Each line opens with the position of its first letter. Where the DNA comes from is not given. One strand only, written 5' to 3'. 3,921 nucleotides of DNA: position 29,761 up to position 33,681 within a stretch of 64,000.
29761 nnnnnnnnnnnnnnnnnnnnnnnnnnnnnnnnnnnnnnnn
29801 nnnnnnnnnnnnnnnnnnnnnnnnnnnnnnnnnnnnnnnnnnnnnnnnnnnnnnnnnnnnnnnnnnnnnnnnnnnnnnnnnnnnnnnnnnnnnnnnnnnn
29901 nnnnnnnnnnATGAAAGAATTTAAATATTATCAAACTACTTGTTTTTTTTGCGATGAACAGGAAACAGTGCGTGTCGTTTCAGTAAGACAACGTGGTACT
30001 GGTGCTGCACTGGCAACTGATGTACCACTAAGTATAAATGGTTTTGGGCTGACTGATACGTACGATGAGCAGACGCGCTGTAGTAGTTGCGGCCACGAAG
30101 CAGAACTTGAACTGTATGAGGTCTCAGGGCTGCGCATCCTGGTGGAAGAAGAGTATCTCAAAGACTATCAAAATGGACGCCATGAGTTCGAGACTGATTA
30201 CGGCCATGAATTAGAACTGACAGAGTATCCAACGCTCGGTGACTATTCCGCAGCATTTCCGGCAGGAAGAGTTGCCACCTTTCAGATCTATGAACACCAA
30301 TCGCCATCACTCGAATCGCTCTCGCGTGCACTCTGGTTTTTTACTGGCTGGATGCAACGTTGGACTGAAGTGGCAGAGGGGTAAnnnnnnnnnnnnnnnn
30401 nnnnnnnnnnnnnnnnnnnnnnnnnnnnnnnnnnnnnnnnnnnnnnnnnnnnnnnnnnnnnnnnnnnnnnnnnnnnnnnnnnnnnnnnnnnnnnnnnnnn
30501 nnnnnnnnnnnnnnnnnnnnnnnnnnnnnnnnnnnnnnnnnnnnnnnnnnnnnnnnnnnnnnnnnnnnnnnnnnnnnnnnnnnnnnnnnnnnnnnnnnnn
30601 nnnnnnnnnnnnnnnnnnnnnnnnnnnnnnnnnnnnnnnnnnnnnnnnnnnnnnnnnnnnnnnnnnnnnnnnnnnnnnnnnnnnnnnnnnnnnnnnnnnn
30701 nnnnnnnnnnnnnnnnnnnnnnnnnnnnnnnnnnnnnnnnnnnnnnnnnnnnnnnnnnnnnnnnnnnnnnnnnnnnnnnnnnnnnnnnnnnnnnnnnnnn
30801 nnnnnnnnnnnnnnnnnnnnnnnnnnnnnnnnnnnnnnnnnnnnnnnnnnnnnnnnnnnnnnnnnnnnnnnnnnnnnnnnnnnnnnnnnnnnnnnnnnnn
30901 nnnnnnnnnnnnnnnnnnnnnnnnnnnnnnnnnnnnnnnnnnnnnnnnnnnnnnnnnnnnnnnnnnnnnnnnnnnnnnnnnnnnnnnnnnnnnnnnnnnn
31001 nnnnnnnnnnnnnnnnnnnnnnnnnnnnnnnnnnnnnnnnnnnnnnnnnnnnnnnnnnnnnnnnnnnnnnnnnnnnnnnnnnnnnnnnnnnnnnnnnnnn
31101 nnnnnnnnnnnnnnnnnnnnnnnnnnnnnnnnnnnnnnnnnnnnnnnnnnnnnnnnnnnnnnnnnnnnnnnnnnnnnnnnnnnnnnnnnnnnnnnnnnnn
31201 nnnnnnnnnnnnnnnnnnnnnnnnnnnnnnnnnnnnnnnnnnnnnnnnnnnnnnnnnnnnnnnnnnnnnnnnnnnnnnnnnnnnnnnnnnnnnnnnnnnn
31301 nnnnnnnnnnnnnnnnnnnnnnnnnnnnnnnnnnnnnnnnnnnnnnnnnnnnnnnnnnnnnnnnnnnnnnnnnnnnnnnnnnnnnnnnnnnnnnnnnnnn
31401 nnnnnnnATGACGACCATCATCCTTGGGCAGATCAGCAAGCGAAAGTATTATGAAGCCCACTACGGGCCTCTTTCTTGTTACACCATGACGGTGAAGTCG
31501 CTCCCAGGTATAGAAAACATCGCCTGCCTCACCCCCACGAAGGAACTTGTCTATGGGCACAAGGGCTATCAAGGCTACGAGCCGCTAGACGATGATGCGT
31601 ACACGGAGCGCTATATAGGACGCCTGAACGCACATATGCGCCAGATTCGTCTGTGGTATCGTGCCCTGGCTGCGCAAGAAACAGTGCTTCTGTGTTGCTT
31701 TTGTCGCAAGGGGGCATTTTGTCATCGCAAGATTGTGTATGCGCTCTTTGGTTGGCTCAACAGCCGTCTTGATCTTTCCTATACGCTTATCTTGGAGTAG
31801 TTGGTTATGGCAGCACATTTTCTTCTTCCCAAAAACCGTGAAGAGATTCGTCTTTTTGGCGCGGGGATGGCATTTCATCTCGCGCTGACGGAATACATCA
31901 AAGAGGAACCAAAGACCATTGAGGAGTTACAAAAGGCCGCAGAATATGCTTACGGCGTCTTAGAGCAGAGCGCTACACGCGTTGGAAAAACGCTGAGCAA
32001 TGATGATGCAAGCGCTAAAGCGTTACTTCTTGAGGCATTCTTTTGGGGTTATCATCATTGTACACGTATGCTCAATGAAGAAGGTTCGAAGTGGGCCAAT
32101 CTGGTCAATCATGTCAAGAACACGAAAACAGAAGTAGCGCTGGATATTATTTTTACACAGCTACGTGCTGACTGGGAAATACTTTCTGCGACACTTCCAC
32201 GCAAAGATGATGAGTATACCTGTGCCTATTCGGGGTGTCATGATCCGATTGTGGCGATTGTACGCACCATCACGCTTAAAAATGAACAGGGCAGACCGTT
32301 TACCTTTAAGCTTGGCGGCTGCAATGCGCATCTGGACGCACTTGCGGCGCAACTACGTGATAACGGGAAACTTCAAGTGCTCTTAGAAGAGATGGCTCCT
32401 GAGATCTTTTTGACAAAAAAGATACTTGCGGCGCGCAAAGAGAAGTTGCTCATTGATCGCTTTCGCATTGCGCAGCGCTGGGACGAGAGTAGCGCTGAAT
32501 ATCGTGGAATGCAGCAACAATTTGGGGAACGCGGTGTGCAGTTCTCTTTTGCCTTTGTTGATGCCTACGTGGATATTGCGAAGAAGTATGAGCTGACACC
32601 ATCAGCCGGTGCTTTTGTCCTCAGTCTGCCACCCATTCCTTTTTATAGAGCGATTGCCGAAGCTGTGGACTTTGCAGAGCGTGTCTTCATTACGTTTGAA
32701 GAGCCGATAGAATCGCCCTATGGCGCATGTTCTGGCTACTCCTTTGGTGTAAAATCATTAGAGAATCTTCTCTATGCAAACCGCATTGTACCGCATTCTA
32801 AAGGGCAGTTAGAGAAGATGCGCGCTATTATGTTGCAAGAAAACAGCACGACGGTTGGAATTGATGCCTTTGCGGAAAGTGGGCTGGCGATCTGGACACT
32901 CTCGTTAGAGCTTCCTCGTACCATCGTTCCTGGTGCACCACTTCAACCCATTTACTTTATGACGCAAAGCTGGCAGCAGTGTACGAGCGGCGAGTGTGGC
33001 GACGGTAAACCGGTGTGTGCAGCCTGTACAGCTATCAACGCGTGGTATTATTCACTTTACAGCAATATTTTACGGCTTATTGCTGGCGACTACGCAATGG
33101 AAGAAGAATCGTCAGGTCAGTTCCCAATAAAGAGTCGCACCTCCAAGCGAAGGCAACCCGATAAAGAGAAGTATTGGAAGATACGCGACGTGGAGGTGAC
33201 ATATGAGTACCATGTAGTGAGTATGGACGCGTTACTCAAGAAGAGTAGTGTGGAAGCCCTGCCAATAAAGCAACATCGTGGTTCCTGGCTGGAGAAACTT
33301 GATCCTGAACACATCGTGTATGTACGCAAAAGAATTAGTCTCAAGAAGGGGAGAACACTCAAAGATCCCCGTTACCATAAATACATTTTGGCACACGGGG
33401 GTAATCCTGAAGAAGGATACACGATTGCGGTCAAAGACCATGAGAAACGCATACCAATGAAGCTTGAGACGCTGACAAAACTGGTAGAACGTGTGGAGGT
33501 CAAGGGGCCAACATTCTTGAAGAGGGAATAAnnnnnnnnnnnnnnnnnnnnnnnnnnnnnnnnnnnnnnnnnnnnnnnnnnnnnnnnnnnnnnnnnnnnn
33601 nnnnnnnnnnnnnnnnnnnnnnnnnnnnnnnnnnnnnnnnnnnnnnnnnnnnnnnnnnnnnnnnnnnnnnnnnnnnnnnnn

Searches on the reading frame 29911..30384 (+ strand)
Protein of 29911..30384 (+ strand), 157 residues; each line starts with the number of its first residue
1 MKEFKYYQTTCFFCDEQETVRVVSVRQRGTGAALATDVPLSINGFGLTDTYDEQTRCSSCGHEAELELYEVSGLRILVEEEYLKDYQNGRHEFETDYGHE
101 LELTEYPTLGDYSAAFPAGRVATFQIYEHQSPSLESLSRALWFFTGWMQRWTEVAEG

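Call 14: search_protein_families(library=phrogs, proteins=[window:29911-30384:+], max_evalue=0.01)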
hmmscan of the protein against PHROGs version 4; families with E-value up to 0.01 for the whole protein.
window:29911-30384:+ (157 aa): 1 family
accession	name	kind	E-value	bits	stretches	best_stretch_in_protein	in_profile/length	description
phrog_29503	-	unknown function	0.0082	17.5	0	3-32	16-45/70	-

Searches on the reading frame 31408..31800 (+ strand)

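Call 14: search_protein_families(library=phrogs, proteins=[window:31408-31800:+], max_evalue=0.01)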
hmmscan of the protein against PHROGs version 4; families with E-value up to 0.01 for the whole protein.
window:31408-31800:+ (130 aa): 3 families
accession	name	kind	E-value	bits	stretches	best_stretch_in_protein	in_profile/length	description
phrog_2450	-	unknown function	1.5e-16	61.8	1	6-112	42-148/346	-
phrog_10021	-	unknown function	0.00031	21.7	1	93-111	4-22/43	-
phrog_22076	-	unknown function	0.00069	20.9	1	59-110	10-61/83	-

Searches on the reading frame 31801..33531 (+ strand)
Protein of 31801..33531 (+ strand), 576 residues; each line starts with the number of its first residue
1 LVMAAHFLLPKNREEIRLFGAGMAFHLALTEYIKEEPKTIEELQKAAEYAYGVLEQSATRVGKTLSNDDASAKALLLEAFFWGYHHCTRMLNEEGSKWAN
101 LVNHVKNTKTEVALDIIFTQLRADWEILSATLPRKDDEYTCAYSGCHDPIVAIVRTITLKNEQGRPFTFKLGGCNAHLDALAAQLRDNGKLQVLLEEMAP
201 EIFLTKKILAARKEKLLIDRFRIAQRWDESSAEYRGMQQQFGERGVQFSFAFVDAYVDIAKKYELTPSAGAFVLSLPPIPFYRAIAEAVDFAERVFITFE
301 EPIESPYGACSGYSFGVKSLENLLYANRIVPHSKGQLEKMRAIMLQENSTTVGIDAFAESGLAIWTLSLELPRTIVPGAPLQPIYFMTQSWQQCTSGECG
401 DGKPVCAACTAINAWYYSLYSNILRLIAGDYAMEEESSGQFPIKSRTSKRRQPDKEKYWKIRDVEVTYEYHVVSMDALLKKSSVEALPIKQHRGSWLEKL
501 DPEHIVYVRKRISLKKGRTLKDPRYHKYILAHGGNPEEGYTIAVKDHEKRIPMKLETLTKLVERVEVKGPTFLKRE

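Call 9: search_protein_families(library=phrogs, proteins=[window:31801-33531:+], max_evalue=0.001)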
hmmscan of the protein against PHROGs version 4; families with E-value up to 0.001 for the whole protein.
window:31801-33531:+ (576 aa): 0 families

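Call 13: search_protein_families(library=pfam, proteins=[window:31801-33531:+], max_evalue=0.01)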
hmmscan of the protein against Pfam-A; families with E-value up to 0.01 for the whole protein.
window:31801-33531:+ (576 aa): 0 families

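Call 48: find_related_loci(query=window:31801-33528:+, collection=viral_contigs, flank=10000)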
Query window:31801-33528:+ (576 aa) in viral_contigs; peptide patterns used: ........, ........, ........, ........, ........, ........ (x = any residue, [..] = any of these).
5 stretches matched a pattern, but none encodes a relative of the query by tblastn (E <= 1e-3).

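Call 90: find_encoding_contigs(protein=window:31801-33531:+, flank=6000, max_places=5)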
Protein window:31801-33531:+ (576 aa): no gene with exactly this product is on record in the collection.
